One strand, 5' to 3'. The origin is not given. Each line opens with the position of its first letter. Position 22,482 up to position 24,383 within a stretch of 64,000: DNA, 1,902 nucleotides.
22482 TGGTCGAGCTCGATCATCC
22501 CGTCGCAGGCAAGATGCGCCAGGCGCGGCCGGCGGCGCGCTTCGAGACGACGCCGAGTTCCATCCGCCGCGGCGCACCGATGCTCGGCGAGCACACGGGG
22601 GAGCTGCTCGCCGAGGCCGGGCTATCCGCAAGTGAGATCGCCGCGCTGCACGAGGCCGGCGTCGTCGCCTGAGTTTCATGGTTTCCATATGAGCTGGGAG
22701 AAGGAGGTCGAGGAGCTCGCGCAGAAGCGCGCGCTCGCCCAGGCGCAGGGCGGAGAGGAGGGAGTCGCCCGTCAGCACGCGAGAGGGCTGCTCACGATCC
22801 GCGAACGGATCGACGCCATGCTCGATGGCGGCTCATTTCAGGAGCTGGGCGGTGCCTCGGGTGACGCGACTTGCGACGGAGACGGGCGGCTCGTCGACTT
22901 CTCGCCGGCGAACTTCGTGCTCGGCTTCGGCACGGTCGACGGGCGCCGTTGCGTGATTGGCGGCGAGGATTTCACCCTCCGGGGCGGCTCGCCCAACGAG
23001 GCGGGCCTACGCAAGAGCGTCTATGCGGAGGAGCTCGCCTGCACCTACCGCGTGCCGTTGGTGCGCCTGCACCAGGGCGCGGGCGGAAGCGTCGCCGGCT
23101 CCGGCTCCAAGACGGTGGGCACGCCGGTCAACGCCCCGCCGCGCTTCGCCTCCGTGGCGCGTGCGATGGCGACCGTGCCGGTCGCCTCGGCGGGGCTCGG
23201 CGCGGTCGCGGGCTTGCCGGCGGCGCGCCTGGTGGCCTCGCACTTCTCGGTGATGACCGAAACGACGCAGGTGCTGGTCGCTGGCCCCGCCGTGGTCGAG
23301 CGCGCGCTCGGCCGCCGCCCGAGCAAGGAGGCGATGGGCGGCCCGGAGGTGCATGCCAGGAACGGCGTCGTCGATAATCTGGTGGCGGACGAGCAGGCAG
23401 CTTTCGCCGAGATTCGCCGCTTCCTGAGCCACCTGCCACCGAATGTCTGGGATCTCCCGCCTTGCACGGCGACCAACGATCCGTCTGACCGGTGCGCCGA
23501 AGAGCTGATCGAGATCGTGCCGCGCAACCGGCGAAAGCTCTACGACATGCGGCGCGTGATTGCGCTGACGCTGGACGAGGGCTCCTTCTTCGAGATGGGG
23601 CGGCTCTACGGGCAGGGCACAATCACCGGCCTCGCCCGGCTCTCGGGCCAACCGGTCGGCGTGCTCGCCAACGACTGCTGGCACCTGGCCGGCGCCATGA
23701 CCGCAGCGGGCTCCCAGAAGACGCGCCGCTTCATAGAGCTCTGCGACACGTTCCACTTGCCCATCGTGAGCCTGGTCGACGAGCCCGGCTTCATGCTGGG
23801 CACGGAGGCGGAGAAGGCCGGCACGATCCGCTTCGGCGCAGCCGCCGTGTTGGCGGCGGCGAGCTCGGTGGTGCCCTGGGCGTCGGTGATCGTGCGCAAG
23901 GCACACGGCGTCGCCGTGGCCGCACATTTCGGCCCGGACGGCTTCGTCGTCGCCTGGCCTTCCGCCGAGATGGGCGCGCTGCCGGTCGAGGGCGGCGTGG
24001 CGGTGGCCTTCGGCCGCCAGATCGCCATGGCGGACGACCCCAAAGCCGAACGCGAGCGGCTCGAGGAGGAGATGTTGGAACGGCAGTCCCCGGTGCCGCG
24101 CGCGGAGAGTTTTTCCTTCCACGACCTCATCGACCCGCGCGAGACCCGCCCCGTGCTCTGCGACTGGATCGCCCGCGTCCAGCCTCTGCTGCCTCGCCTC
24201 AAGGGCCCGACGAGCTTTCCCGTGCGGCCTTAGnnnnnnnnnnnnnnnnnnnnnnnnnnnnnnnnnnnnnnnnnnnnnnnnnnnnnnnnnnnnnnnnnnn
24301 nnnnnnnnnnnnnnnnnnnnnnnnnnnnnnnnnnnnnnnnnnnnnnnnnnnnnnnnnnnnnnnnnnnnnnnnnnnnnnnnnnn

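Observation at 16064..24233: Nine-gene co-directional nitrile/amide cluster with an enzyme combination I cannot match to a described pathway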

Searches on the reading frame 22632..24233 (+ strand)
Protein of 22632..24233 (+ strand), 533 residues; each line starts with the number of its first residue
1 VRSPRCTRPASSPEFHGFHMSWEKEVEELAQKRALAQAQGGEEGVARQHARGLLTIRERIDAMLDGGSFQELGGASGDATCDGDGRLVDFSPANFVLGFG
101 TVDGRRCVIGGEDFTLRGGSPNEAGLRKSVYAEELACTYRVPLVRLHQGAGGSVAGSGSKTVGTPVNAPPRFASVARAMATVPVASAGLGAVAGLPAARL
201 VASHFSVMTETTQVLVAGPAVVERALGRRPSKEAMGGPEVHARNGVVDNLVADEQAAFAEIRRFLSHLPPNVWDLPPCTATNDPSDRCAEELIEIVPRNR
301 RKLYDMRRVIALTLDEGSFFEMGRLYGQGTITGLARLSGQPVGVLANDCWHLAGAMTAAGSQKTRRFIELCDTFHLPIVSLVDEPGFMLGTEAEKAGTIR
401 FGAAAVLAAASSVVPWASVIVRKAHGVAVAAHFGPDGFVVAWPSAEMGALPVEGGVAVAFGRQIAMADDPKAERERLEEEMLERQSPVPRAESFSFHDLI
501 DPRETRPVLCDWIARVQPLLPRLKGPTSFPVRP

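Call 3: search_protein_families(library=pfam, proteins=[window:22632-24233:+], max_evalue=0.01)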
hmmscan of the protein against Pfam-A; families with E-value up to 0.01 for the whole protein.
window:22632-24233:+ (533 aa): 2 families
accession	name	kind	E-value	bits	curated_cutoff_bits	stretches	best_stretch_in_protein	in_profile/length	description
PF01039.27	Carboxyl_trans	-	2.7e-90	303.8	22.3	1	47-510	1-472/493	Carboxyl transferase domain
PF03255.19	ACCA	-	6.7e-08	32.5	23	1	332-422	96-194/310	Acetyl co-enzyme A carboxylase carboxyltransferase-like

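Call 4: search_protein_families(library=ncbifam, proteins=[window:22632-24233:+], max_evalue=0.01)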
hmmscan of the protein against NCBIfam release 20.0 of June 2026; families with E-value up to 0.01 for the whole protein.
window:22632-24233:+ (533 aa): 6 families
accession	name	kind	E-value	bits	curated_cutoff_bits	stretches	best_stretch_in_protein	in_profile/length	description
TIGR01117.1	mmdA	subfamily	1.7e-88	297.6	998.8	1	25-511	2-490/512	methylmalonyl-CoA decarboxylase subunit alpha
NF041504.1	AccA_sub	subfamily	1.7e-10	40.8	300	1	331-421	42-140/257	carboxyltransferase subunit alpha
NF004344.0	PRK05724.1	equivalog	2.9e-07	30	357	1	331-422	99-198/319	acetyl-CoA carboxylase carboxyltransferase subunit alpha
TIGR00513.1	accA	equivalog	1.2e-05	24.9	319.3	1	331-421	99-197/321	acetyl-CoA carboxylase carboxyl transferase subunit alpha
NF005530.0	PRK07189.1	equivalog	0.00023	20.4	228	1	55-260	17-234/303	biotin-independent malonate decarboxylase subunit beta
TIGR03133.1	malonate_beta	equivalog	0.0081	15.5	278.15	0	56-258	8-222/274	biotin-independent malonate decarboxylase subunit beta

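Call 30: find_homologous_proteins(query=window:22689-24233:+, max_evalue=1e-20)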
Query window:22689-24233:+ (514 aa): 6689 proteins with E <= 1e-20 among 8000 candidates; the best 120 are listed.
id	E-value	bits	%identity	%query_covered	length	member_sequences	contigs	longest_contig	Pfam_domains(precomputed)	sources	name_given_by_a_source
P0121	0.0e+0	1087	96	100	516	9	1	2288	PF01039.28,PF03255.20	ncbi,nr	ncbi:MAG: methylmalonyl-CoA carboxyltransferase [Rhodospirillales bacterium]|nr:methylmalonyl-CoA ca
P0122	0.0e+0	1073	94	100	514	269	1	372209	PF01039.28,PF03255.20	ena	-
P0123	0.0e+0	1063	93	100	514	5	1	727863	PF01039.28,PF03255.20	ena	-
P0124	0.0e+0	1062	93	100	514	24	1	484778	PF01039.28,PF03255.20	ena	-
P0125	0.0e+0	1055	92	100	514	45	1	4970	PF01039.28,PF03255.20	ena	-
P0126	4.3e-289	978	85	100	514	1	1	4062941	PF01039.28,PF03255.20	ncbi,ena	-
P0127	9.4e-288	973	85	100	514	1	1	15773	PF01039.28,PF03255.20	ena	-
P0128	7.6e-283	957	92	92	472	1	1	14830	PF01039.28,PF03255.20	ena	-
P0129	1.2e-278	943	82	100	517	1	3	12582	PF01039.28,PF03255.20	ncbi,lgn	-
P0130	1.1e-275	933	81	100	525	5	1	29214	PF01039.28,PF03255.20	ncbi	-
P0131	3.6e-275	932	81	100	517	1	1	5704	PF01039.28,PF03255.20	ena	-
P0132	1.3e-274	930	81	100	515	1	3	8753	PF01039.28,PF03255.20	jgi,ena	-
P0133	1.3e-274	930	82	100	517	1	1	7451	PF01039.28,PF03255.20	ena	-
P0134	1.4e-274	930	81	100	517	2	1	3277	PF01039.28,PF03255.20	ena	-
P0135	1.4e-273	926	81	100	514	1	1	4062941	PF01039.28,PF03255.20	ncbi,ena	-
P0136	1.3e-272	923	81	100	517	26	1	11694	PF01039.28,PF03255.20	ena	-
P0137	8.0e-272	921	80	100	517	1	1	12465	PF01039.28,PF03255.20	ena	-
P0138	2.7e-271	919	80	100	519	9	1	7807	PF01039.28,PF03255.20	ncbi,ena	-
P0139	5.9e-271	918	79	100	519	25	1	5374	PF01039.28,PF03255.20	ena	-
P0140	1.3e-270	917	80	100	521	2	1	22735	PF01039.28,PF03255.20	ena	-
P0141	5.4e-270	915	79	100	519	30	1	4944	PF01039.28,PF03255.20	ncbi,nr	ncbi:MAG: propionyl-CoA carboxylase [Rhodospirillaceae bacterium]|nr:propionyl-CoA carboxylase [Rhod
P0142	4.8e-269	912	79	100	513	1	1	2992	PF01039.28,PF03255.20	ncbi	-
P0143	9.2e-268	907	78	100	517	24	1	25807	PF01039.28,PF03255.20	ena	-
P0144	1.6e-266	903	80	100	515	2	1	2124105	PF01039.28,PF03255.20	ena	-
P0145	2.8e-266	902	79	100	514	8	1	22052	PF01039.28,PF03255.20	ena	-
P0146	6.0e-265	898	79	100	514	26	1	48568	PF01039.28,PF03255.20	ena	-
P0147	7.7e-265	898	77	100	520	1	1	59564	PF01039.28,PF03255.20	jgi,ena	jgi:methylmalonyl-CoA decarboxylase subunit alpha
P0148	2.6e-264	896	77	100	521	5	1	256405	PF01039.28,PF03255.20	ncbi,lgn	ncbi:MAG: carboxyl transferase domain-containing protein [Kiloniellales bacterium]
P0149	2.8e-264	896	79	100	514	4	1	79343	PF01039.28,PF03255.20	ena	-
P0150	3.2e-264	896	78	100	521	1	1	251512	PF01039.28,PF03255.20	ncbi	ncbi:MAG: propionyl-CoA carboxylase subunit beta [Rhodospirillales bacterium]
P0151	4.2e-264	895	79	100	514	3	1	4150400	PF01039.28,PF03255.20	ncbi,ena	-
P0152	1.3e-262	890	78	100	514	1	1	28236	PF01039.28,PF03255.20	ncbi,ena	-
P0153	1.4e-262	890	78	100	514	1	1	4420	PF01039.28,PF03255.20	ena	-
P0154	3.3e-262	889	78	100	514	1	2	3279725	PF01039.28,PF03255.20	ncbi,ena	-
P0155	6.1e-262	888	77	100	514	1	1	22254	PF01039.28,PF03255.20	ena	-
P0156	7.5e-261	884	77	100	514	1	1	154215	PF01039.28,PF03255.20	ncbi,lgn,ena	-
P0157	1.6e-260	883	77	100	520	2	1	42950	PF01039.28,PF03255.20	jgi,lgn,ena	-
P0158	7.5e-260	881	78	100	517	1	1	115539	PF01039.28,PF03255.20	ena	-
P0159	2.3e-259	880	77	100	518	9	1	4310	PF01039.28,PF03255.20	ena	-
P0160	6.2e-259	878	78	100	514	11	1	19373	PF01039.28,PF03255.20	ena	-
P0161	8.8e-259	878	78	100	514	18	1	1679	PF01039.28,PF03255.20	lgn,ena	-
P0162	1.4e-256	870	76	100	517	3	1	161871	PF01039.28,PF03255.20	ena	-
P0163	3.3e-256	869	77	100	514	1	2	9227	PF01039.28,PF03255.20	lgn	-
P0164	3.6e-256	869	77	100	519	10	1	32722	PF01039.28,PF03255.20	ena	-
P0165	5.0e-255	865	75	100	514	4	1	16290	PF01039.28,PF03255.20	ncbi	-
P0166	9.7e-253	858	74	100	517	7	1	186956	PF01039.28,PF03255.20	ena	-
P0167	8.4e-247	838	75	100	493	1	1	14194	PF01039.28,PF03255.20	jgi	jgi:acetyl-CoA carboxylase carboxyltransferase component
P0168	5.8e-245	832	74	100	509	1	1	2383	PF01039.28,PF03255.20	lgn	-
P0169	3.7e-243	826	90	82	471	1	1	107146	PF01039.28,PF03255.20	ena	-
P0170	4.2e-238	809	90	70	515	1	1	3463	PF01039.28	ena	-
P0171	5.1e-237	806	69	100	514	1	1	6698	PF01039.28,PF03255.20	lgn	-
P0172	6.9e-236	802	70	100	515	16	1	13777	PF01039.28,PF03255.20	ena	-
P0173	2.8e-235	800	69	100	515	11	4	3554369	PF01039.28,PF03255.20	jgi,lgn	-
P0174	5.8e-235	799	69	100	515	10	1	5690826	PF01039.28,PF03255.20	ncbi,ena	-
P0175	6.0e-235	799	70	100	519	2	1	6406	PF01039.28,PF03255.20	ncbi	-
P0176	1.5e-234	798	70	99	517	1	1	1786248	PF01039.28,PF03255.20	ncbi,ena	-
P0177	7.2e-234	795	69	100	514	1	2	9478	PF01039.28,PF03255.20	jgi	jgi:acetyl-CoA carboxylase carboxyltransferase component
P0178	7.8e-234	795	68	100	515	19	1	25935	PF01039.28,PF03255.20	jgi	jgi:acetyl-CoA carboxylase carboxyltransferase component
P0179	9.0e-234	795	68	100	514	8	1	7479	PF01039.28,PF03255.20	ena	-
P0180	1.2e-233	795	68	100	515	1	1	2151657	PF01039.28,PF03255.20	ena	-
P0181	1.4e-233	795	69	100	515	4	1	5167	PF01039.28,PF03255.20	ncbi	-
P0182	5.6e-233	793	68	100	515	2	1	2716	PF01039.28,PF03255.20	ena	-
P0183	7.2e-233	792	70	97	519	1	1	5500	PF01039.28,PF03255.20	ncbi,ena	-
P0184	2.0e-232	791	68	100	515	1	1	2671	PF01039.28,PF03255.20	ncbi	-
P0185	4.9e-232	789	67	100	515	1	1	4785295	PF01039.28,PF03255.20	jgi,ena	-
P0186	1.0e-231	788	67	100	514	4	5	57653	PF01039.28,PF03255.20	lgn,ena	-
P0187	2.0e-231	787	69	100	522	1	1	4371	PF01039.28,PF03255.20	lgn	-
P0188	2.3e-231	787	68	100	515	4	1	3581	PF01039.28,PF03255.20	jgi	jgi:acetyl-CoA carboxylase carboxyltransferase component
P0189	9.5e-231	785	68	100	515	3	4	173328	PF01039.28,PF03255.20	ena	-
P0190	1.4e-230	785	68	100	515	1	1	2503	PF01039.28,PF03255.20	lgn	-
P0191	1.7e-230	784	69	100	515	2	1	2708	PF01039.28,PF03255.20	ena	-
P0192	3.1e-230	783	66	100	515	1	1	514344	PF01039.28,PF03255.20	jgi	jgi:methylmalonyl-CoA decarboxylase subunit alpha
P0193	3.7e-230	783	69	100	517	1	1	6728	PF01039.28,PF03255.20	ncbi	-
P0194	5.6e-230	783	67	100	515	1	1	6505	PF01039.28,PF03255.20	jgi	-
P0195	5.8e-230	783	69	100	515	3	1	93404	PF01039.28,PF03255.20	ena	-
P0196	7.4e-230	782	67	100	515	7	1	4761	PF01039.28,PF03255.20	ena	-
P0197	1.0e-229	782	68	100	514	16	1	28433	PF01039.28,PF03255.20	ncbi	-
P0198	3.2e-229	780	68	98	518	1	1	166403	PF01039.28,PF03255.20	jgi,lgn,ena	-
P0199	8.1e-229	779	69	98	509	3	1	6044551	PF01039.28,PF03255.20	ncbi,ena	-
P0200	2.3e-228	777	69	100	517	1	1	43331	PF01039.28,PF03255.20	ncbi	-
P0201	3.9e-228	777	75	91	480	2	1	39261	PF01039.28,PF03255.20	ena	-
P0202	4.2e-228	776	69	100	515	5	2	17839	PF01039.28,PF03255.20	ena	-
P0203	4.6e-228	776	68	100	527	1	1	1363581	PF01039.28,PF03255.20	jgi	jgi:methylmalonyl-CoA decarboxylase subunit alpha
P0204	6.2e-228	776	67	99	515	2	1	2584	PF01039.28,PF03255.20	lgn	-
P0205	8.8e-228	775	67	100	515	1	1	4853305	PF01039.28,PF03255.20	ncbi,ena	-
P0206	4.5e-227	773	68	97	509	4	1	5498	PF01039.28,PF03255.20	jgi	jgi:acetyl-CoA carboxylase carboxyltransferase component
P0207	5.0e-227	773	67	100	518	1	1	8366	PF01039.28,PF03255.20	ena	-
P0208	1.4e-226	771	67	100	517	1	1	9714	PF01039.28,PF03255.20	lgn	-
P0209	5.8e-226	769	69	99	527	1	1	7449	PF01039.28,PF03255.20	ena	-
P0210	9.0e-226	769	67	100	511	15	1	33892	PF01039.28,PF03255.20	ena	-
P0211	9.6e-226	769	67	99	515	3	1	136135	PF01039.28,PF03255.20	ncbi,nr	ncbi:MAG TPA: carboxyl transferase domain-containing protein [Alphaproteobacteria bacterium]|nr:carb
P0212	1.0e-225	769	67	100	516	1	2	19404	PF01039.28,PF03255.20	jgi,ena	-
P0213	1.4e-225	768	69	100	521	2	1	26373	PF01039.28,PF03255.20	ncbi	-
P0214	1.9e-225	768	66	100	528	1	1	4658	PF01039.28,PF03255.20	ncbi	-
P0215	3.2e-225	767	66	100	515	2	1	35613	PF01039.28,PF03255.20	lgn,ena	-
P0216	3.2e-225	767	67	100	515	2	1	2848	PF01039.28,PF03255.20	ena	-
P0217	4.2e-225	767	66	100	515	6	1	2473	PF01039.28,PF03255.20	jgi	jgi:acetyl-CoA carboxylase carboxyltransferase component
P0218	4.4e-225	767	66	100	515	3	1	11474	PF01039.28,PF03255.20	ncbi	-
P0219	4.6e-225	766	66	100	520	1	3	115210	PF01039.28,PF03255.20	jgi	jgi:acetyl-CoA carboxylase carboxyltransferase component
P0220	7.1e-225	766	65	100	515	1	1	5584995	PF01039.28,PF03255.20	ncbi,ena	-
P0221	9.0e-225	765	68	97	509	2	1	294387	PF01039.28,PF03255.20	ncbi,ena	-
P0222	9.2e-225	765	67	100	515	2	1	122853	PF01039.28,PF03255.20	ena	-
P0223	1.2e-224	765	68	99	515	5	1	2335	PF01039.28,PF03255.20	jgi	-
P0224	1.6e-224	765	65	100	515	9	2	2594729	PF01039.28,PF03255.20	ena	-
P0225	2.0e-224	764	67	100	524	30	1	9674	PF01039.28,PF03255.20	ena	-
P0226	2.8e-224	764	66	100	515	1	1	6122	PF01039.28,PF03255.20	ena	-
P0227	3.1e-224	764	67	100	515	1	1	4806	PF01039.28,PF03255.20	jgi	-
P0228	3.3e-224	764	67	100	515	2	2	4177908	PF01039.28,PF03255.20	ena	-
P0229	3.7e-224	763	68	97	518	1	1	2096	PF01039.28,PF03255.20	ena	-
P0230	3.7e-224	763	67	100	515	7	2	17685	PF01039.28,PF03255.20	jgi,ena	-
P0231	4.9e-224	763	66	100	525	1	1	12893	PF01039.28,PF03255.20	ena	-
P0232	6.5e-224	763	66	100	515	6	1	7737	PF01039.28,PF03255.20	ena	-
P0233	7.0e-224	763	66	100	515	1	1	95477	PF01039.28,PF03255.20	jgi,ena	-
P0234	7.8e-224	762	67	100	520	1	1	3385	PF01039.28,PF03255.20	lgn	-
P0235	8.5e-224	762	68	100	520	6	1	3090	PF01039.28,PF03255.20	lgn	-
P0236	9.0e-224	762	65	100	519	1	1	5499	PF01039.28,PF03255.20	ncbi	ncbi:MAG: acyl-CoA carboxylase subunit beta [Hyphomicrobiaceae bacterium]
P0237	1.1e-223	762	70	100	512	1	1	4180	PF01039.28,PF03255.20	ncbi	-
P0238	1.3e-223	762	66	100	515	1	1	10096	PF01039.28,PF03255.20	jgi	jgi:acetyl-CoA carboxylase carboxyltransferase component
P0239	1.4e-223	762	65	100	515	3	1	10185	PF01039.28,PF03255.20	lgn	-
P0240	1.8e-223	761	66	100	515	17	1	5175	PF01039.28,PF03255.20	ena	-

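Call 31: search_solved_structures(query=window:22689-24233:+, max_evalue=1e-10)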
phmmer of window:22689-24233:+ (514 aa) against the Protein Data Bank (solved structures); distinct sequences matched with E-value up to 1e-10: 46.
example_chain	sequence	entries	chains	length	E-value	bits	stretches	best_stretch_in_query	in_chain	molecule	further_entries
7w5u_A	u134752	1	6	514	7.4e-80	272.5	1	5-497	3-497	Acetyl-CoA carboxylase complex, beta-chain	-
1x0u_A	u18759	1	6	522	1.5e-77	264.8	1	4-492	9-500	hypothetical methylmalonyl-CoA decarboxylase alpha subunit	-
9j0c_A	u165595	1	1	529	1.7e-76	261.4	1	5-491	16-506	Acyl-CoA carboxylase subunit beta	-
6ybq_A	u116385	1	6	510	5e-73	250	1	7-491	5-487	Propionyl-CoA carboxylase beta chain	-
8pn8_A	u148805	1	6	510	6.4e-73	249.6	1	7-491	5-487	Propionyl-CoA carboxylase beta chain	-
6ybp_A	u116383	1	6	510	1.9e-72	248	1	7-490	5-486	Propionyl-CoA carboxylase beta chain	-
1vrg_A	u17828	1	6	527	4.3e-72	246.9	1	2-490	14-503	propionyl-CoA carboxylase, beta subunit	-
8pn7_A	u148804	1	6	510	5.6e-72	246.5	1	7-491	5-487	Propionyl-CoA carboxylase beta chain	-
1on3_A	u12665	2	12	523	5.1e-71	243.3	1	3-491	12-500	Methylmalonyl-CoA carboxyltransferase 12S subunit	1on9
3n6r_B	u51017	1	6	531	2.7e-70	240.9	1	7-490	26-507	Propionyl-CoA carboxylase, beta subunit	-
3ibb_A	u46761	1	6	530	2.7e-69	237.6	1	16-490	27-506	Propionyl-CoA carboxylase complex B subunit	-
3iav_A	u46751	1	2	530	4.1e-69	237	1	16-490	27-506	Propionyl-CoA carboxylase complex B subunit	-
1xnw_A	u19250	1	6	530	4.5e-69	236.9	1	16-490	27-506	propionyl-CoA carboxylase complex B subunit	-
3mfm_C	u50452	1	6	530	4.8e-69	236.8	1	16-490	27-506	Propionyl-CoA carboxylase complex B subunit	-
3ib9_A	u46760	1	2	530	4.9e-69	236.8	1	16-490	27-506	Propionyl-CoA carboxylase complex B subunit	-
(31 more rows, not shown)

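Call 33: find_encoding_contigs(protein=P0126, flank=8000, max_places=2)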
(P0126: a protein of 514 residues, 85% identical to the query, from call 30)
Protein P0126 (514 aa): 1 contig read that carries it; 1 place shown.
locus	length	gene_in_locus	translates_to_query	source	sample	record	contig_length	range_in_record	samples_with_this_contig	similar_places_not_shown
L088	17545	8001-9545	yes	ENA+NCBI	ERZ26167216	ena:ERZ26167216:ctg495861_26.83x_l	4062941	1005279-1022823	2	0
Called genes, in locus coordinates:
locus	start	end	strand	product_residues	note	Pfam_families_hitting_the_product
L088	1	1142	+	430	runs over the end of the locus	PF13416:SBP_bac_8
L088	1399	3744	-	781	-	PF13385:Laminin_G_3 (faint), PF20254:DMFA2_C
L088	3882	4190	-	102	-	PF26354:DMF_alpha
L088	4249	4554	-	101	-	-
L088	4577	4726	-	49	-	-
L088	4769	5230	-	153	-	-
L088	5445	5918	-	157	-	PF04828:GFA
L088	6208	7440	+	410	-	PF08240:ADH_N, PF00107:ADH_zinc_N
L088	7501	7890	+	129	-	PF02515:CoA_transf_3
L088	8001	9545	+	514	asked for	PF01039:Carboxyl_trans, PF03255:ACCA (weak)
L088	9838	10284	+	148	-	-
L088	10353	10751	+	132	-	PF12680:SnoaL_2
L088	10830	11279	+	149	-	-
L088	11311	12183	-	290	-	PF01774:UreD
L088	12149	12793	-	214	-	PF02492:cobW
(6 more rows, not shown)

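Call 34: find_encoding_contigs(protein=P0151, flank=8000, max_places=2)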
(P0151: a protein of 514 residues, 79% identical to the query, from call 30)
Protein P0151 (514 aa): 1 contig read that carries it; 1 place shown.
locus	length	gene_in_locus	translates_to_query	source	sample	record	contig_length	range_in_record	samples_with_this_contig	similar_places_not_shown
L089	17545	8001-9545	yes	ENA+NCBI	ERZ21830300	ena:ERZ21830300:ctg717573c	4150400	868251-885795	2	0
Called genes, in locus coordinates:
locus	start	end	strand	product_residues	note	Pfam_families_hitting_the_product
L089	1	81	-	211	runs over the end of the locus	PF00694:Aconitase_C, PF27512:LeuD, PF27434:LeuD_C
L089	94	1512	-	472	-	PF00330:Aconitase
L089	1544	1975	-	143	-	PF01245:Ribosomal_L19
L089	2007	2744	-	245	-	PF01746:tRNA_m1G_MT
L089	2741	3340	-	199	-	PF01782:RimM, PF05239:PRC, PF24986:PRC_RimM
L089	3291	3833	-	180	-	PF00886:Ribosomal_S16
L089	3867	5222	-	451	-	PF02881:SRP54_N, PF00448:SRP54, PF01656:CbiA (faint), PF02978:SRP_SPB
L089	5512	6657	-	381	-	PF01168:Ala_racemase_N, PF14031:D-ser_dehydrat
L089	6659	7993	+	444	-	PF02515:CoA_transf_3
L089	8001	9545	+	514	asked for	PF01039:Carboxyl_trans, PF03255:ACCA (weak)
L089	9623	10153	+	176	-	PF00903:Glyoxalase, PF13669:Glyoxalase_4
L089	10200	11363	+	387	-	PF00155:Aminotran_1_2, PF01053:Cys_Met_Meta_PP (weak)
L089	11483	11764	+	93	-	PF02325:CCB3_YggT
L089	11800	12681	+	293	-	PF00763:THF_DHG_CYH, PF02882:THF_DHG_CYH_C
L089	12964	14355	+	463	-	PF02463:SMC_N (faint), PF13175:AAA_15, PF13476:AAA_23, PF13304:AAA_21, PF13175:AAA_15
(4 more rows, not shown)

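Call 35: find_encoding_contigs(protein=P0148, flank=8000, max_places=2)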
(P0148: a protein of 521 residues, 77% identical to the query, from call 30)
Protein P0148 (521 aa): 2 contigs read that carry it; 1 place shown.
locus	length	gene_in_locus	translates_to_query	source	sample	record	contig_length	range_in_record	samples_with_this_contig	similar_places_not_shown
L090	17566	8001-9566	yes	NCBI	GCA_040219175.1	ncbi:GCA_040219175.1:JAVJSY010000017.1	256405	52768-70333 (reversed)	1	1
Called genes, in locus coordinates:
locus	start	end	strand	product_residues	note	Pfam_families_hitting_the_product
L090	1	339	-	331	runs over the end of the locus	PF02653:BPD_transp_2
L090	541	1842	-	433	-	PF00532:Peripla_BP_1 (weak), PF13407:Peripla_BP_4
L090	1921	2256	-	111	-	PF00355:Rieske, PF13806:Rieske_2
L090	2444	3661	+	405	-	PF00364:Biotin_lipoyl, PF00561:Abhydrolase_1, PF12146:Hydrolase_4, PF12697:Abhydrolase_6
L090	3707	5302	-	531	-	PF00732:GMC_oxred_N, PF01266:DAO (faint), PF05199:GMC_oxred_C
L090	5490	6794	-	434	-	PF07992:Pyr_redox_2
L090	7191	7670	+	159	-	PF04828:GFA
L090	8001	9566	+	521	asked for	PF01039:Carboxyl_trans, PF03255:ACCA (weak)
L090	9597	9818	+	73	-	PF00364:Biotin_lipoyl, PF25917:BSH_RND (weak), PF05896:NQRA_N (weak), PF25984:BSH_YknX (faint)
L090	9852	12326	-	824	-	PF04879:Molybdop_Fe4S4, PF00384:Molybdopterin, PF01568:Molydop_binding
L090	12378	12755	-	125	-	PF05899:Cupin_3, PF07883:Cupin_2 (weak)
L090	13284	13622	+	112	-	PF12797:Fer4_2 (faint), PF13237:Fer4_10 (weak), PF13183:Fer4_8 (faint), PF12838:Fer4_7 (weak), PF13187:Fer4_9 (weak), PF13484:Fer4_16 (faint), PF00037:Fer4 (weak), PF11953:DUF3470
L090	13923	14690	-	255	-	PF00392:GntR, PF02082:Rrf2 (weak), PF07729:FCD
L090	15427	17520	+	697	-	PF02629:CoA_binding, PF13380:CoA_binding_2, PF13607:Succ_CoA_lig, PF19045:Ligase_CoA_2 (weak), PF13549:ATP-grasp_5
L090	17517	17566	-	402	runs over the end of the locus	PF13433:Peripla_BP_5 (weak), PF13458:Peripla_BP_6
